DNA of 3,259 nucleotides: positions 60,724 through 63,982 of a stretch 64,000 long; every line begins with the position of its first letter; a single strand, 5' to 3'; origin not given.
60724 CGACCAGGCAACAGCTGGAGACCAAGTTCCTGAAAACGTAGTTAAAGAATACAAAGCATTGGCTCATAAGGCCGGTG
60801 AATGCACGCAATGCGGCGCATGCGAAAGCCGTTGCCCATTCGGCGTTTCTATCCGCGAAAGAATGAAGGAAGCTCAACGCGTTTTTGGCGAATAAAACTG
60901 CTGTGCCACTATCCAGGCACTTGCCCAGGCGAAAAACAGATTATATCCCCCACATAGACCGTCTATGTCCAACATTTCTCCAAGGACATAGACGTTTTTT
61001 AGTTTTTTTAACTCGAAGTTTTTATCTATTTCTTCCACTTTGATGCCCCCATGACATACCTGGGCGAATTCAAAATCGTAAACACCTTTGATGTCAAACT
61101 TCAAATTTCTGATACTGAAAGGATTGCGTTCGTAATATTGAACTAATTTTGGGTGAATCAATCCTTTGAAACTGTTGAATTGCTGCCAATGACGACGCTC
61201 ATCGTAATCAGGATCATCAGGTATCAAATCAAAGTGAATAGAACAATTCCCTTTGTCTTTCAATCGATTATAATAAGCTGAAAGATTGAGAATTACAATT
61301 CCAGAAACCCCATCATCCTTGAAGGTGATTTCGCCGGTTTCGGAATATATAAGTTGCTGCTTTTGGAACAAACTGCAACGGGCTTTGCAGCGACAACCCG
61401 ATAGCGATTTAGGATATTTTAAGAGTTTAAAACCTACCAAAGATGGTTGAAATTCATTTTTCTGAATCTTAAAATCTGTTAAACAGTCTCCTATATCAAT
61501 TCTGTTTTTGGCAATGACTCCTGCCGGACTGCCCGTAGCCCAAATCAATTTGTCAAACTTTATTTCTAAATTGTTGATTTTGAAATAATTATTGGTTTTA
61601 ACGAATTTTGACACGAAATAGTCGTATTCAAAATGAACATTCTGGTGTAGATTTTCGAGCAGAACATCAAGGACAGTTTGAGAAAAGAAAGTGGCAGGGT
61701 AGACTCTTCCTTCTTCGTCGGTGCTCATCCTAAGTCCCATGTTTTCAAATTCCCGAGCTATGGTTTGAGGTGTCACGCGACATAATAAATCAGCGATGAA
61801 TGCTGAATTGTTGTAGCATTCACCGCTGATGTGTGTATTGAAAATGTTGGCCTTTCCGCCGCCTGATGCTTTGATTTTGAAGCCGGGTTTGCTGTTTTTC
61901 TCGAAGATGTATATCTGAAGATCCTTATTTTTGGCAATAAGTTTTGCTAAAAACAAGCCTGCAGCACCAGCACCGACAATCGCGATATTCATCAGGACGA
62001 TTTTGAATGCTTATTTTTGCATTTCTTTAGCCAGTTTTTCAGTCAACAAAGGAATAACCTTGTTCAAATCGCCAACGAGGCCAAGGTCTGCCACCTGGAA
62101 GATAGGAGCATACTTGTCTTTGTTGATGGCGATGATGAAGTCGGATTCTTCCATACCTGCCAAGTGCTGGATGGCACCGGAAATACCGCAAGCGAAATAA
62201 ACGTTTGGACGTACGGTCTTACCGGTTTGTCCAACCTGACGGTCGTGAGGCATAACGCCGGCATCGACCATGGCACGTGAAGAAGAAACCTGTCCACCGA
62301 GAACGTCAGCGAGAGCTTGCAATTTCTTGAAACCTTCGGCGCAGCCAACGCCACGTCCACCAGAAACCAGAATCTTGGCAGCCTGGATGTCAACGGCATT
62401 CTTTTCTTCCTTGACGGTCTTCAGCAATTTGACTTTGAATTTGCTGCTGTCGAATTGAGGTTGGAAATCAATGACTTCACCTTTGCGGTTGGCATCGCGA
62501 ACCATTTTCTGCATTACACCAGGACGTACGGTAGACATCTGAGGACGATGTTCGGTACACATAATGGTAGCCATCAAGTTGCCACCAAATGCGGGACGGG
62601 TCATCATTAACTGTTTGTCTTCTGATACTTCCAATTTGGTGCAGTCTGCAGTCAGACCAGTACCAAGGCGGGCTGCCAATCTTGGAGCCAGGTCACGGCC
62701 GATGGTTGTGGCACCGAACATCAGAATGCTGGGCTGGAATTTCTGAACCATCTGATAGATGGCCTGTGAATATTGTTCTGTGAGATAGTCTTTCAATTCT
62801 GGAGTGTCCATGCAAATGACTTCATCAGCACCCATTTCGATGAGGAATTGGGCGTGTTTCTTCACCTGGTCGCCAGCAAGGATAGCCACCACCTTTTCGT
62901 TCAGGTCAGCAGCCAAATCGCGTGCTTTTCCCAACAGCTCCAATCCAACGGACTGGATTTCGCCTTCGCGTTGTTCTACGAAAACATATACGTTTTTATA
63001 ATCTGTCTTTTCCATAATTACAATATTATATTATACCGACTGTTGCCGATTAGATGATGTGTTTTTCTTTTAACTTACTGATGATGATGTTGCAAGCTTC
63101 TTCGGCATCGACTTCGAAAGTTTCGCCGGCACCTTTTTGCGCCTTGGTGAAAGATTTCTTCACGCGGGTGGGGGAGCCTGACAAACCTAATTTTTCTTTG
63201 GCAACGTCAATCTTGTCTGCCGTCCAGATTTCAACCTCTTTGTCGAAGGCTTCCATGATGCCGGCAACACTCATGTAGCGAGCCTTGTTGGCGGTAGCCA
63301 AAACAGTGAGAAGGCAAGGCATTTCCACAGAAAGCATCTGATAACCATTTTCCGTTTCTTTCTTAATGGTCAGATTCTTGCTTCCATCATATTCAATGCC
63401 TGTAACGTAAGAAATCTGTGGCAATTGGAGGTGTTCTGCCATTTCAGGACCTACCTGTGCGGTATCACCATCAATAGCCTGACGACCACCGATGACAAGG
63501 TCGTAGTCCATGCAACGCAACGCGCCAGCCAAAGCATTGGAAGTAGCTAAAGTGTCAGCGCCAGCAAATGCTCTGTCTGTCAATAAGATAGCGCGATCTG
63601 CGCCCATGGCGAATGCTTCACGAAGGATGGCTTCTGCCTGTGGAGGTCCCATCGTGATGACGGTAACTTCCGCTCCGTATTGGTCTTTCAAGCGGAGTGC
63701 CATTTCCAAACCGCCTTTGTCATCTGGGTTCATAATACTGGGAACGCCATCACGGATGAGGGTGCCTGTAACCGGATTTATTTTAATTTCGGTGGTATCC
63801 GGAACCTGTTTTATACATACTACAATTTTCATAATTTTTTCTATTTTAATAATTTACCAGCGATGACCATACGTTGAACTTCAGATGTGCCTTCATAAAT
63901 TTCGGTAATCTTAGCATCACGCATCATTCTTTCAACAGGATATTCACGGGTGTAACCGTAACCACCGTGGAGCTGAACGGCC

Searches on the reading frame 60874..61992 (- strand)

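Call 47: search_protein_families(library=pfam, proteins=[window:60874-61992:-], max_evalue=0.001)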
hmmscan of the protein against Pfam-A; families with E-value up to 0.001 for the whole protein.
window:60874-61992:- (372 aa): 6 families
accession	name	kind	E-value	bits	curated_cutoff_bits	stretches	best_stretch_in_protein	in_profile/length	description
PF03486.20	HI0933_like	-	1.5e-41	142.9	50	1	2-364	2-243/244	HI0933-like protein Rossmann domain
PF22780.1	HI0933_like_1st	-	1.4e-09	38.4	27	1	182-261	1-83/165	HI0933-like protein barrel and H2TH domain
PF13450.12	NAD_binding_8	-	1.4e-06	28.9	21.9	1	5-40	1-35/68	NAD(P)-binding Rossmann-like domain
PF01946.23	Thi4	-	1.6e-05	24.7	26.2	1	2-40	19-57/235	Thi4 family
PF07992.20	Pyr_redox_2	-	2.6e-05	24.3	26.1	1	1-157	1-111/291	Pyridine nucleotide-disulphide oxidoreductase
PF00890.30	FAD_binding_2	-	0.00086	19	20.4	0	3-51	2-49/414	FAD binding domain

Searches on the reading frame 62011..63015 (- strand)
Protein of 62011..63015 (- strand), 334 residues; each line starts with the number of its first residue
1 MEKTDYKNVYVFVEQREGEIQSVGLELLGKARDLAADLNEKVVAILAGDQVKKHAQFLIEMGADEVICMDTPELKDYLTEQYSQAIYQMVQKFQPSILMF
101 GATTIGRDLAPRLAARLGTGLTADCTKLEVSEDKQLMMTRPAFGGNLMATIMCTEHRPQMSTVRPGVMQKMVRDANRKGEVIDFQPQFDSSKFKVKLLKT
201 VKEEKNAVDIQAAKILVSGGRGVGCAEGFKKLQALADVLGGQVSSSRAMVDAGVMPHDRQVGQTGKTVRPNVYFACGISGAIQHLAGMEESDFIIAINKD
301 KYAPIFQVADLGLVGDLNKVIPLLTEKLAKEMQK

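Call 47: search_protein_families(library=pfam, proteins=[window:62011-63015:-], max_evalue=0.001)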
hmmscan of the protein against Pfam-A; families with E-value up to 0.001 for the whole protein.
window:62011-63015:- (334 aa): 2 families
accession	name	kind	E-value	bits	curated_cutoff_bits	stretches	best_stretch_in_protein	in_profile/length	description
PF01012.27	ETF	-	5.5e-53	179.9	26.7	1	10-185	2-177/181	Electron transfer flavoprotein domain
PF00766.25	ETF_alpha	-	1.3e-35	121.6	27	1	209-289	1-81/81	Electron transfer flavoprotein FAD-binding domain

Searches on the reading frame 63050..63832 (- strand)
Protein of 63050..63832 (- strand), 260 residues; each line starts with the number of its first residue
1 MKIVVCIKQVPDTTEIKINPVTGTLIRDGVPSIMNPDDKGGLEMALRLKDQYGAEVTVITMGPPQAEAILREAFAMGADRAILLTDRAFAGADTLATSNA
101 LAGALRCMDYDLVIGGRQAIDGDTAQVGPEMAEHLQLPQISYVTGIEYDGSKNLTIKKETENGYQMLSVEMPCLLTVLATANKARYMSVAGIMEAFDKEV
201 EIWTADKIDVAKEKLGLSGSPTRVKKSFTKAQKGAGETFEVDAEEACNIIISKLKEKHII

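Call 47: search_protein_families(library=pfam, proteins=[window:63050-63832:-], max_evalue=0.001)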
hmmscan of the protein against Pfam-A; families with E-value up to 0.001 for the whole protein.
window:63050-63832:- (260 aa): 1 family
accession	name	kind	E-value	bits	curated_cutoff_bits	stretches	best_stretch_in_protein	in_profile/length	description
PF01012.27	ETF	-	4.4e-47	160.7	26.7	1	23-206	2-179/181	Electron transfer flavoprotein domain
